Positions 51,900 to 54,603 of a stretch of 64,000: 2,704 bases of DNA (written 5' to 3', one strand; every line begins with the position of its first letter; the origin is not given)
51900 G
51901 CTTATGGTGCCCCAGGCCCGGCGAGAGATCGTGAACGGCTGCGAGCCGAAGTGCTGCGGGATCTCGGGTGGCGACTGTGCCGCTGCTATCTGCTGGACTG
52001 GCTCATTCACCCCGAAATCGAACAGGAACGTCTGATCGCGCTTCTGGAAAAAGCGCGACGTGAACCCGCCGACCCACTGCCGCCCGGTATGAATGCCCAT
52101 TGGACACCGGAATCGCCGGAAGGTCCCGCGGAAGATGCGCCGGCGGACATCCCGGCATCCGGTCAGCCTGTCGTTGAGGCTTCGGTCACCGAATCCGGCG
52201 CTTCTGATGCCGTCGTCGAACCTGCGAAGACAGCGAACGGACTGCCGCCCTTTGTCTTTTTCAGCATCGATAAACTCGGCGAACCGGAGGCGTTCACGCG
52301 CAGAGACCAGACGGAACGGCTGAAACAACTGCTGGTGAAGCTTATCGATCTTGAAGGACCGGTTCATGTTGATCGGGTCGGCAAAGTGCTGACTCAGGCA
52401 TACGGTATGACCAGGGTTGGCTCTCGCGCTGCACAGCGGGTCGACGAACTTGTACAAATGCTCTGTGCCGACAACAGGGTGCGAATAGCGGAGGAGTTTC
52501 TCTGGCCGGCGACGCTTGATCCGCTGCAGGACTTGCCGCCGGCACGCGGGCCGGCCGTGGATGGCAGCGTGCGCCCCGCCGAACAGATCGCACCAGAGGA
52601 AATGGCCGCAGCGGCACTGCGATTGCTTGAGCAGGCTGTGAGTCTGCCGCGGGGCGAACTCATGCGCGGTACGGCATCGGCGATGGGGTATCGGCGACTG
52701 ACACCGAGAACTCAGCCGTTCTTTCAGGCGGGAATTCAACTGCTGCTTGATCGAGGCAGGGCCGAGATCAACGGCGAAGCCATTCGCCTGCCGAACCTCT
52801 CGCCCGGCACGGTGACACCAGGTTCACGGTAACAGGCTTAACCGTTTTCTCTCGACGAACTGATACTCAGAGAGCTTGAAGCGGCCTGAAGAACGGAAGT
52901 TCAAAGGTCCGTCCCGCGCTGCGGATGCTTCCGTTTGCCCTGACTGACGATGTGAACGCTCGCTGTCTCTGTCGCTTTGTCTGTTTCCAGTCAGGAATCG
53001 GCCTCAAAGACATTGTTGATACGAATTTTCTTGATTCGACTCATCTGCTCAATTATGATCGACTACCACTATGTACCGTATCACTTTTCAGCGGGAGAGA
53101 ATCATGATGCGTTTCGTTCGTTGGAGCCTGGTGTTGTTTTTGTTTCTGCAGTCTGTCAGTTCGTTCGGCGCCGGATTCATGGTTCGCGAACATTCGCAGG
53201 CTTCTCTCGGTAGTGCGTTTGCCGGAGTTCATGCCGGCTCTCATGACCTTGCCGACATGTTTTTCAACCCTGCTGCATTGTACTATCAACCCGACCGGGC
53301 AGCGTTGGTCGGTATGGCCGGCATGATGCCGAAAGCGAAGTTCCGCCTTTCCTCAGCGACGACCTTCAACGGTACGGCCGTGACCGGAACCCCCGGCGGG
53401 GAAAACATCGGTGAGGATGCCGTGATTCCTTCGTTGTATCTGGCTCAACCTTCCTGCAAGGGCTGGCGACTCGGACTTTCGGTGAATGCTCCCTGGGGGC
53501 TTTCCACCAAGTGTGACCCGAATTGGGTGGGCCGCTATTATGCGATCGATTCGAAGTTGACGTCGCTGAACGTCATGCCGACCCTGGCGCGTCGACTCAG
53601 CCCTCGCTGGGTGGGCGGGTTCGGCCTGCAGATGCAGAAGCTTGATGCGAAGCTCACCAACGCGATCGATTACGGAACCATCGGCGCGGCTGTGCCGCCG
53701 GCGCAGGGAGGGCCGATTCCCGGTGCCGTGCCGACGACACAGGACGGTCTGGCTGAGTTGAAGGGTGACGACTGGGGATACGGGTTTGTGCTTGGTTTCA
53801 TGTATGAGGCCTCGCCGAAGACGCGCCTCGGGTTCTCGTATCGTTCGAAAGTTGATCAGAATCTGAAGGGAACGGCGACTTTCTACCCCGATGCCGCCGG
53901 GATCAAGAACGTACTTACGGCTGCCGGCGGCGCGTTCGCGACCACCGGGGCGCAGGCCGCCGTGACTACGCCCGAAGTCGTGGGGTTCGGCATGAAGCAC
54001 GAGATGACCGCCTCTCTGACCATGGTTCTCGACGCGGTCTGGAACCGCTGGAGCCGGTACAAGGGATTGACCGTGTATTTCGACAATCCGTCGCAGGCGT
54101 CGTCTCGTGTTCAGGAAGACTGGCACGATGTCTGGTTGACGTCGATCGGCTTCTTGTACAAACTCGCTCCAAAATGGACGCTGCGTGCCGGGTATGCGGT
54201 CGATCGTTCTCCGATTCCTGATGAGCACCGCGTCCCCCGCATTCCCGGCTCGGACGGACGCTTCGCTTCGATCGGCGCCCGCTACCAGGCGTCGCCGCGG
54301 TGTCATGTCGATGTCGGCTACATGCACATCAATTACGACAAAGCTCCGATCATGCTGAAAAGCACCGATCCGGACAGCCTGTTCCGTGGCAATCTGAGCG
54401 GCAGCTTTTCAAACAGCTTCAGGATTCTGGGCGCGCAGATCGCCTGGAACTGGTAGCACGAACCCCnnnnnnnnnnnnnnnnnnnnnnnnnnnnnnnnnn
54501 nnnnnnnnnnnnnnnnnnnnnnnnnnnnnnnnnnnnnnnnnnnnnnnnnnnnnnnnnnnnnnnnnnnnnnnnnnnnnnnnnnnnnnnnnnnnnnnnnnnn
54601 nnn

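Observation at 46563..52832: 2089-aa single-polypeptide SF1B helicase with PD-(D/E)xK nuclease and transglutaminase-like modules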

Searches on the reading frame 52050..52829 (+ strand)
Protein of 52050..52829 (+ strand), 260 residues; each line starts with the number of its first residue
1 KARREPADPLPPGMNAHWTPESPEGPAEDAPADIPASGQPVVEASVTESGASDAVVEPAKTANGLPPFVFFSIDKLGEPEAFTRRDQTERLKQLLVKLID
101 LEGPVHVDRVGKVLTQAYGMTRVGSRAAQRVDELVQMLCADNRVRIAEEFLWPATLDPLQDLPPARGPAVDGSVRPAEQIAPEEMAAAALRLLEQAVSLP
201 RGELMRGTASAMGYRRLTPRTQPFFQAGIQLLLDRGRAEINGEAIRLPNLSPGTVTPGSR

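Call 16: search_protein_families(library=pfam, proteins=[window:52050-52829:+], max_evalue=10)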
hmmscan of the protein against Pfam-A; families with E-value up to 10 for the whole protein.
window:52050-52829:+ (260 aa): 2 families
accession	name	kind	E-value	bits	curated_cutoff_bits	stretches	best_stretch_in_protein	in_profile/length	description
PF11784.13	DUF3320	-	4.8e-08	33.3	25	1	86-126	7-47/50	Protein of unknown function (DUF3320)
PF03962.21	Mnd1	-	0.02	15.6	23.5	1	128-145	29-46/60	Mnd1 HTH domain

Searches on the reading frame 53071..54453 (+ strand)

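Call 24: search_protein_families(library=pfam, proteins=[window:53071-54453:+], max_evalue=0.001)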
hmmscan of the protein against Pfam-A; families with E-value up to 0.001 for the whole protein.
window:53071-54453:+ (461 aa): 4 families
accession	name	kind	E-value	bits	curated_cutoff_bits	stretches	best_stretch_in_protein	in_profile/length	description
PF03349.22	Toluene_X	-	1.2e-85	288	29.7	1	28-458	5-418/421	Outer membrane protein transport protein (OMPP1/FadL/TodX)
PF13505.12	OMP_b-brl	-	6.2e-06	26.9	28.7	0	78-259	4-152/175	Outer membrane protein beta-barrel domain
PF10677.15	DUF2490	-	0.00035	20.8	29.8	0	346-387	26-73/186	Protein of unknown function (DUF2490)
PF13609.12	Porin_4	-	0.00042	20.6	27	1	233-424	151-309/310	Gram-negative porin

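Call 28: search_protein_families(library=padloc, proteins=[window:53071-54453:+], max_evalue=0.001)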
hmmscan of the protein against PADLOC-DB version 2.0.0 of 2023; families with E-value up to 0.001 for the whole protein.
window:53071-54453:+ (461 aa): 0 families

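Call 29: search_protein_families(library=ncbifam, proteins=[window:53071-54453:+], max_evalue=0.001)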
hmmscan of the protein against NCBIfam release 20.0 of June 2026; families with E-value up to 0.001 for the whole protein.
window:53071-54453:+ (461 aa): 2 families
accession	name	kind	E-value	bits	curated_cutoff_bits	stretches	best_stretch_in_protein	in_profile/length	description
NF007988.0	PRK10716.1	equivalog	1.6e-44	152.3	585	1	15-421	7-405/435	long-chain fatty acid transporter FadL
NF050080.1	pilus_FilD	exception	1.3e-07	30.3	970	1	307-421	373-501/549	putative pilus system OmpP1/FadL family transporter FilD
